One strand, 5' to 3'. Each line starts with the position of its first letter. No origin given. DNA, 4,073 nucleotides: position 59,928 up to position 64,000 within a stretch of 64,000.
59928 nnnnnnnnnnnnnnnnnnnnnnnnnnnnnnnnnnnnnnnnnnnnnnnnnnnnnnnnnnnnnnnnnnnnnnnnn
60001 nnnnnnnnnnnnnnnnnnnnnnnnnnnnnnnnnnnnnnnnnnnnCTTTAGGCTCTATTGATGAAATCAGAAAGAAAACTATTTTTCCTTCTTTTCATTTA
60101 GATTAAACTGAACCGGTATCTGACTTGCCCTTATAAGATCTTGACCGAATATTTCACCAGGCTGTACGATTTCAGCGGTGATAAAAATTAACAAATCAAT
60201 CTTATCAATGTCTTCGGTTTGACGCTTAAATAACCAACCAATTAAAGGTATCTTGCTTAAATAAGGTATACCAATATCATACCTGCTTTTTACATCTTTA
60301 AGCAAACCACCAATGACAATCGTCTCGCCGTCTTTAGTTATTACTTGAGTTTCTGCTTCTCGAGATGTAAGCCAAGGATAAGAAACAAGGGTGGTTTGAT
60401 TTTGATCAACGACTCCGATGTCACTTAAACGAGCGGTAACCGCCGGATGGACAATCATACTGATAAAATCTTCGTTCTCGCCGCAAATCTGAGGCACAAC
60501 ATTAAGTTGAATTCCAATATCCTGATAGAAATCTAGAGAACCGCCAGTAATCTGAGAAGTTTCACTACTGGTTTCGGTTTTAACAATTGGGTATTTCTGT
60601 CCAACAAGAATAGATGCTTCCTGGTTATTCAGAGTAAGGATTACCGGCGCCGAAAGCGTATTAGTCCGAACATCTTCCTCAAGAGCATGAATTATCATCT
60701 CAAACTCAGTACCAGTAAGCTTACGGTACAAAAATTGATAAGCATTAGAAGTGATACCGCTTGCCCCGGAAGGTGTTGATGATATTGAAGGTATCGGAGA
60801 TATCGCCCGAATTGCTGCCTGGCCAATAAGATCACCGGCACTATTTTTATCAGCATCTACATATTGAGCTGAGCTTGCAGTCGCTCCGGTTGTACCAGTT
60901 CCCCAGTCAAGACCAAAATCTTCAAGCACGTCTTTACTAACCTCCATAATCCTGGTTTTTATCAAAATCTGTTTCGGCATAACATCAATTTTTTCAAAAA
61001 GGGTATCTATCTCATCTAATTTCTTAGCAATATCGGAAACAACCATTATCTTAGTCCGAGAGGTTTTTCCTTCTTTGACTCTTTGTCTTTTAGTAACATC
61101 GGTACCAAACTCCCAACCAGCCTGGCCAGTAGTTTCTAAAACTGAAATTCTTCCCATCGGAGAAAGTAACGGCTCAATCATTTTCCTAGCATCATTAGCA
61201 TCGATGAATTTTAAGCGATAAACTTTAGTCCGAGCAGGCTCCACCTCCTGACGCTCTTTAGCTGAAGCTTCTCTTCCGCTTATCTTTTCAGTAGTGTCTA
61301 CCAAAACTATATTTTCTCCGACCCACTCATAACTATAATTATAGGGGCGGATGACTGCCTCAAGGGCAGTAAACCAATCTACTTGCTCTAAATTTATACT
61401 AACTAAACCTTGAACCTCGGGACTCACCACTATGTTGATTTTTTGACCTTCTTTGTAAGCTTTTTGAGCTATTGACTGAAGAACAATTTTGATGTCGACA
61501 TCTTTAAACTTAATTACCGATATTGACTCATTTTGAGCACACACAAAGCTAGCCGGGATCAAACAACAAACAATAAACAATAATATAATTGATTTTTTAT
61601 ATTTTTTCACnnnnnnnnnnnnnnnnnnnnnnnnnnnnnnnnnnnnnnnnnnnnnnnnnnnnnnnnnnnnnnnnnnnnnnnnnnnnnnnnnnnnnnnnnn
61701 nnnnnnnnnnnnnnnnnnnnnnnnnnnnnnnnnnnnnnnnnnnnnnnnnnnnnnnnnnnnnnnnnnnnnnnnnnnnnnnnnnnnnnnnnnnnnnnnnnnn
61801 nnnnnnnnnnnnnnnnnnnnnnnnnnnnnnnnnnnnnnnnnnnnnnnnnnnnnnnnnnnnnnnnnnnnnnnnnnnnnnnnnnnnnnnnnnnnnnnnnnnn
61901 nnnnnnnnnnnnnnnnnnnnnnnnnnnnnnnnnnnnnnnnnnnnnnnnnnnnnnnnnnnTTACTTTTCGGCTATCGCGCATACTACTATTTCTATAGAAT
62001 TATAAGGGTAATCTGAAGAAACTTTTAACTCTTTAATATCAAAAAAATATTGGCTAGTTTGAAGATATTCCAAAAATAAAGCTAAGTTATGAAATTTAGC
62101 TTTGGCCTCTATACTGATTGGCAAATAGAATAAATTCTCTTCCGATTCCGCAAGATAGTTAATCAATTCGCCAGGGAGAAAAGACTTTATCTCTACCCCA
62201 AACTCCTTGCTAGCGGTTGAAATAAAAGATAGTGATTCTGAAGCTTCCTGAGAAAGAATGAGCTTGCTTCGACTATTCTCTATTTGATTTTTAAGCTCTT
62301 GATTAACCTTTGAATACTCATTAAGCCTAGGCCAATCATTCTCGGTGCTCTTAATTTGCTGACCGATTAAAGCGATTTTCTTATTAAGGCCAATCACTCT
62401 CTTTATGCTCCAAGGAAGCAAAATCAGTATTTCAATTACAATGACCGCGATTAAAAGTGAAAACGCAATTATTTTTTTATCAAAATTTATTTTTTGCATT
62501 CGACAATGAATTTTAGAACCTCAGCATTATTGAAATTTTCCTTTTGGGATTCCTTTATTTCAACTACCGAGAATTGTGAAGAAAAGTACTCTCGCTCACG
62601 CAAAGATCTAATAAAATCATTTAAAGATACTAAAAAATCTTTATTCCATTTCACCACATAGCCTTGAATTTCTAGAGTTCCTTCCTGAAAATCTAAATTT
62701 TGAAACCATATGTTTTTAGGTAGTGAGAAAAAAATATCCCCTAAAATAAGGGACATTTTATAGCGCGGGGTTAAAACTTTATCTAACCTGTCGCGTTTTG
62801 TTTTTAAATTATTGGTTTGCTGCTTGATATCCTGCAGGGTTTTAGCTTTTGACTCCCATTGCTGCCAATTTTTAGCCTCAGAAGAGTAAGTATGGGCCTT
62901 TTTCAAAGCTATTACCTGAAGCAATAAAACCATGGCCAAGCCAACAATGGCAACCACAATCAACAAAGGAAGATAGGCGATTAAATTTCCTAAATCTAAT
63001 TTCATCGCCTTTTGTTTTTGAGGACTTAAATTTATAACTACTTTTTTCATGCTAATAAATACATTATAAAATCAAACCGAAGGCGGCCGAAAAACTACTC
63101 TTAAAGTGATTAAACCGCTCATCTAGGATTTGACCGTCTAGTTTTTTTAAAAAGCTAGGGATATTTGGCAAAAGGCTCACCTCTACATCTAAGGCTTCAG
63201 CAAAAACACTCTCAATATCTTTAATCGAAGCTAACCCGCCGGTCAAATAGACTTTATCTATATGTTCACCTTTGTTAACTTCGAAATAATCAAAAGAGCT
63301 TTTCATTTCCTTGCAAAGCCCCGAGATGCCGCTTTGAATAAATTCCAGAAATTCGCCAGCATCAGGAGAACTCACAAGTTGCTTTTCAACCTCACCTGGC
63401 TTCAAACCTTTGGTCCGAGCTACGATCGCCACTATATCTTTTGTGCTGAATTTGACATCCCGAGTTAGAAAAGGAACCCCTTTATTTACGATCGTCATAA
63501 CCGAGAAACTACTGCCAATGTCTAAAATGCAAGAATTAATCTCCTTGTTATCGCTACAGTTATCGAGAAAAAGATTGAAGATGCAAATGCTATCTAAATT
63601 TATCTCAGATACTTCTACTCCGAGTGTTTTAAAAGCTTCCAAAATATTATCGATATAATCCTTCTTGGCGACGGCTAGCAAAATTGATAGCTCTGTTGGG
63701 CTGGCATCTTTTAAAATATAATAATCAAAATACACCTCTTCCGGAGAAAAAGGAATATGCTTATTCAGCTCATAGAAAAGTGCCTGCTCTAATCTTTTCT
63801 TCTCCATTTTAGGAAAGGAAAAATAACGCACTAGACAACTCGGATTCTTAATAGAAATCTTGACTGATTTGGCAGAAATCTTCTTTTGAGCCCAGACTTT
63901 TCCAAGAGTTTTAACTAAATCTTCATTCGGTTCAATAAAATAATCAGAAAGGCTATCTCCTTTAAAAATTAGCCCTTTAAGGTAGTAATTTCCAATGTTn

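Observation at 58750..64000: MSHA-type pilus/secretin cluster with two paralogous T2SSB-domain proteins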

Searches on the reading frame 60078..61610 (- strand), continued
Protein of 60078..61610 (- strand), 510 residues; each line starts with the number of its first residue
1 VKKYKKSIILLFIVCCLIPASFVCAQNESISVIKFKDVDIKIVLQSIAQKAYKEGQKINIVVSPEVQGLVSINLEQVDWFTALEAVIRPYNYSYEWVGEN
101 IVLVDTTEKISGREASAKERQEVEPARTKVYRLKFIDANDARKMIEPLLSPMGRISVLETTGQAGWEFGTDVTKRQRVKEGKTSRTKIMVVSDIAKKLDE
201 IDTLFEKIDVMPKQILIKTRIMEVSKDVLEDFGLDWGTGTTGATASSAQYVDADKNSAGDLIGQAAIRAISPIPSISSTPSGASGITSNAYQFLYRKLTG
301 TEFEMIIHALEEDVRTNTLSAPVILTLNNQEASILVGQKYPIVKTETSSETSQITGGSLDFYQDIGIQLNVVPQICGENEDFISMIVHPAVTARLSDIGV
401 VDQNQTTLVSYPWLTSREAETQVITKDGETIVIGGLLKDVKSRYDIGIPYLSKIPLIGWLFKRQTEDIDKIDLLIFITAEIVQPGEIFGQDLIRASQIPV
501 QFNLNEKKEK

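Call 75: search_solved_structures(query=L001:697-1146:+, max_evalue=1, show_alignments=4)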
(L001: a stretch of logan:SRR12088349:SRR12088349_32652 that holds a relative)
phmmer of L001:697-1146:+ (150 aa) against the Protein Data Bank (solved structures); distinct sequences matched with E-value up to 1: 10.
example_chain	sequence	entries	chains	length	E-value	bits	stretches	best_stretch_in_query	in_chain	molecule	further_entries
6olj_C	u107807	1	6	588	1e-14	58.4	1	27-145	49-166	Type IV pilus biogenesis ATPase PilB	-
5tsg_B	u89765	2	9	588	1e-14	58.4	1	27-145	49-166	Type IV pilus biogenesis ATPase PilB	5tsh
5zfr_A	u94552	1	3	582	2.5e-14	57.1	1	32-145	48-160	Type IV pilus biogenesis ATPase PilB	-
6f8l_G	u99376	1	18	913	3.6e-12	50.1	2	31-119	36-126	Type IV pilus assembly protein PilF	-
3jc8_Ba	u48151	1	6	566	2.3e-10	44.3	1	35-141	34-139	Type IV-A pilus assembly ATPase PilB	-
7lko_B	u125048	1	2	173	6e-08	36.4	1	34-137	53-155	Pilus biogenesis protein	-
9g1w_A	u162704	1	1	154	3e-07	34.1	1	30-119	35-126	Type IV pilus assembly ATPase PilB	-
7lkm_A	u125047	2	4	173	8e-07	32.8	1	34-137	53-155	Pilus biogenesis protein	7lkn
5htl_A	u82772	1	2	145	5e-06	30.2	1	33-114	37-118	MSHA biogenesis protein MshE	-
6ejf_G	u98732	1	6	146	0.00014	25.5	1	26-120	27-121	Type IV pilus assembly protein PilF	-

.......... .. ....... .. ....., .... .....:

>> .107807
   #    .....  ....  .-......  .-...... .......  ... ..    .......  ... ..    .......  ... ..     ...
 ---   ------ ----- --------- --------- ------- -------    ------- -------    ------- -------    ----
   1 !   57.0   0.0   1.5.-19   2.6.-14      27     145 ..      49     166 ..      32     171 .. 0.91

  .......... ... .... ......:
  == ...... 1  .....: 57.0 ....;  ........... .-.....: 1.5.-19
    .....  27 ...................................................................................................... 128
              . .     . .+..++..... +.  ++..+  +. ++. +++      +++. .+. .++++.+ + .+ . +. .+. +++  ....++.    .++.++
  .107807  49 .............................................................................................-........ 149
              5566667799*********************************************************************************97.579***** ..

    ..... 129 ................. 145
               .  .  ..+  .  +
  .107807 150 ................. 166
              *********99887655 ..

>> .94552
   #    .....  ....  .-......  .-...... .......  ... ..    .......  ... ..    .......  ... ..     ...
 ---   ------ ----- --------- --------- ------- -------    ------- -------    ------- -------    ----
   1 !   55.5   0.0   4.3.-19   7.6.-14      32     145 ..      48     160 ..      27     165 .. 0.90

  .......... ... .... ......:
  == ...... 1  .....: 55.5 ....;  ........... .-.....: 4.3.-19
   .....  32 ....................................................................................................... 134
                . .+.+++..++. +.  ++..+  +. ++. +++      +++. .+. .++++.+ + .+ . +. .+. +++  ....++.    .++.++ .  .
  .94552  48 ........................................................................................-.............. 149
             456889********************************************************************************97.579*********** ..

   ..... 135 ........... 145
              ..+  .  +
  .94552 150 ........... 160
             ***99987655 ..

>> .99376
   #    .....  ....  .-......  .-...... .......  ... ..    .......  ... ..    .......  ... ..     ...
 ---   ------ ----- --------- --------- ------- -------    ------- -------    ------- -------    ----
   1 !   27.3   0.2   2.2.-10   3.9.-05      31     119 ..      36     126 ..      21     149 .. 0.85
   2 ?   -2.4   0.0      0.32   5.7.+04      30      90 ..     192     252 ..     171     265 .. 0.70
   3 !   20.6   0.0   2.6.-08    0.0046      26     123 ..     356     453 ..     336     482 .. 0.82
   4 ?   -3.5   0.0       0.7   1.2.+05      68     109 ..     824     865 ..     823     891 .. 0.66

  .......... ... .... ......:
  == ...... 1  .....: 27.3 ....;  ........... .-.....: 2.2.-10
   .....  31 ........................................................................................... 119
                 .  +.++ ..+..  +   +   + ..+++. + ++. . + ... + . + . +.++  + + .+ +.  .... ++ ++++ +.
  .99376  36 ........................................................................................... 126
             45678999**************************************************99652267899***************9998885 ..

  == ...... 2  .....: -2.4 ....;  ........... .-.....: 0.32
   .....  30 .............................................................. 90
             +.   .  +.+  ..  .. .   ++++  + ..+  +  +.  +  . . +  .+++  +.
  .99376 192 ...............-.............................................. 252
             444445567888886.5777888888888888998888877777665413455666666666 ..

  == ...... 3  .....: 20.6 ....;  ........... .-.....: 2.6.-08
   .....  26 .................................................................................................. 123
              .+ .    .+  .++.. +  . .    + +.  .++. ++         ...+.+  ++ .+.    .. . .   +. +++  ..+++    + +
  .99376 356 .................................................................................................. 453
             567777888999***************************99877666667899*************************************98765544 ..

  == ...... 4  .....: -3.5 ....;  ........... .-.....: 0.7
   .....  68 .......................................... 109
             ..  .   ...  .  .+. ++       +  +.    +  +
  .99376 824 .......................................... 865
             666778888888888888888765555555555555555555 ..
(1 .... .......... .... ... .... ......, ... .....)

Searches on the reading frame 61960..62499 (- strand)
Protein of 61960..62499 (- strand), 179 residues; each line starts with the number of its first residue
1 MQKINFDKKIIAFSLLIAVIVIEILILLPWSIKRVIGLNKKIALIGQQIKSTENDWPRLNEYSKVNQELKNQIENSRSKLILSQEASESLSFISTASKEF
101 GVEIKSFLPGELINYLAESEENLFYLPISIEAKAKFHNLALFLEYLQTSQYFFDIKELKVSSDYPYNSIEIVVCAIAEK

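Call 3: search_protein_families(library=pfam, proteins=[window:61960-62499:-], max_evalue=1)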
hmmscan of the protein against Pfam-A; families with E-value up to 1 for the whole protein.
window:61960-62499:- (179 aa): 2 families
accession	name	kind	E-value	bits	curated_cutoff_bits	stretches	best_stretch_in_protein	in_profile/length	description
PF04350.18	PilO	-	1.5e-06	28.9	22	1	43-148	9-109/145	Pilus assembly protein, PilO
PF01594.21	AI-2E_transport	-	0.066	12.8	34.3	1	11-81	55-122/327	AI-2E family transporter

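Call 4: search_protein_families(library=ncbifam, proteins=[window:61960-62499:-], max_evalue=1)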
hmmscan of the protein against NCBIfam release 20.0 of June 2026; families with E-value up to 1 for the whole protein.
window:61960-62499:- (179 aa): 0 families

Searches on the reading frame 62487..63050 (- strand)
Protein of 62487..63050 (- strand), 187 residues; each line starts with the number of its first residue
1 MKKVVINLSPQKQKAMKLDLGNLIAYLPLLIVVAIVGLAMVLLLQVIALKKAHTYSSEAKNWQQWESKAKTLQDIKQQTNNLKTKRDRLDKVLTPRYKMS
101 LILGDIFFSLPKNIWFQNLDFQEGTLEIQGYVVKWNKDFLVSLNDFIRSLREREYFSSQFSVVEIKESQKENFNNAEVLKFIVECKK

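Call 3: search_protein_families(library=pfam, proteins=[window:62487-63050:-], max_evalue=1)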
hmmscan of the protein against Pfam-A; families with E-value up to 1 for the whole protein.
window:62487-63050:- (187 aa): 3 families
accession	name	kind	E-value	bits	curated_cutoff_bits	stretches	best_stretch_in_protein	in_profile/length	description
PF05137.18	PilN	-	4.3e-05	23.9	22.8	1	110-186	10-77/78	Fimbrial assembly protein (PilN)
PF18967.5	PycTM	-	0.06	14.2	27.2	1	23-103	7-90/107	Pycsar effector protein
PF01741.23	MscL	-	0.11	13.2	27.4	1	4-77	55-120/123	Large-conductance mechanosensitive channel, MscL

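Call 4: search_protein_families(library=ncbifam, proteins=[window:62487-63050:-], max_evalue=1)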
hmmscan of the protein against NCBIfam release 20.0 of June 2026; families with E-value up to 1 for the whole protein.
window:62487-63050:- (187 aa): 2 families
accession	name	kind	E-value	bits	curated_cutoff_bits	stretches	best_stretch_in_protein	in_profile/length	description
TIGR02978.1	phageshock_pspC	equivalog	0.00054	19.8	104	1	30-94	44-108/121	envelope stress response membrane protein PspC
NF005022.0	PRK06432.1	equivalog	0.016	15.2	164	1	22-59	8-45/151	NADH dehydrogenase subunit A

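Call 66: find_encoding_contigs(protein=window:62487-63050:-, flank=10000, max_places=3)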
Protein window:62487-63050:- (187 aa): no gene with exactly this product is on record in the collection.

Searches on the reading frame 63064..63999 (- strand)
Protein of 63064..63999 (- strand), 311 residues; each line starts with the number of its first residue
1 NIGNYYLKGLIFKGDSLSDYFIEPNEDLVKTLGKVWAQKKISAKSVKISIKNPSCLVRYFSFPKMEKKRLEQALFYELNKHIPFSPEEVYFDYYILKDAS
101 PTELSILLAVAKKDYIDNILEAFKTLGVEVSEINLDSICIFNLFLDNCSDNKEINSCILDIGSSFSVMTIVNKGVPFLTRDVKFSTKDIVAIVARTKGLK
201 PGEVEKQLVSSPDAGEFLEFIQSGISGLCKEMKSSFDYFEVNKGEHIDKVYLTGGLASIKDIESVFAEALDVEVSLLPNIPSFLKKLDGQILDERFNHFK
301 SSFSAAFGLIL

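Call 3: search_protein_families(library=pfam, proteins=[window:63064-63999:-], max_evalue=1)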
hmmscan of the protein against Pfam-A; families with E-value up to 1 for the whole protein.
window:63064-63999:- (311 aa): 3 families
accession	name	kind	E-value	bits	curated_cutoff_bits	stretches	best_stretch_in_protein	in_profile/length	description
PF11104.14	PilM_2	-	5.5e-26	91.7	27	1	14-311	33-337/340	Type IV pilus assembly protein PilM;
PF02782.22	FGGY_C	-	0.14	12.4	27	1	218-276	121-179/198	FGGY family of carbohydrate kinases, C-terminal domain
PF05134.19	T2SSL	-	0.33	10.8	25.5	1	42-140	45-138/231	Type II secretion system (T2SS), protein L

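Call 4: search_protein_families(library=ncbifam, proteins=[window:63064-63999:-], max_evalue=1)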
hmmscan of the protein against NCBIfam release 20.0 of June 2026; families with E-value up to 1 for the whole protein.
window:63064-63999:- (311 aa): 8 families
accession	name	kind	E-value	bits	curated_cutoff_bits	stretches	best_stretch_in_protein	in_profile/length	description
TIGR01175.1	pilM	subfamily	2.4e-30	105.7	133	1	18-309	43-343/348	type IV pilus assembly protein PilM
NF045709.1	Amuc_1101_fam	equivalog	5.4e-22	78.4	650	1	36-277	62-315/608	Amuc_1101 family PilM-like pilus complex protein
TIGR01174.1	ftsA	equivalog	9e-07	28.3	175.85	1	106-196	150-238/371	cell division protein FtsA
TIGR02529.1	EutJ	subfamily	0.00019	21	152.1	1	155-284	109-231/239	ethanolamine utilization protein EutJ family protein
NF011660.0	PRK15080.1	equivalog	0.00039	19.7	182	1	155-276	142-257/277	ethanolamine utilization protein EutJ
NF045943.2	MAG3720_fam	hypoth_equivalog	0.0017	17.5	70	1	105-195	155-240/395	MAG3720 family protein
NF007009.0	PRK09472.1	equivalog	0.073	12.1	409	1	105-205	157-255/420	cell division protein FtsA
TIGR01709.2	typeII_sec_gspL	equivalog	0.19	10.8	65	1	53-136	59-139/392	type II secretion system protein GspL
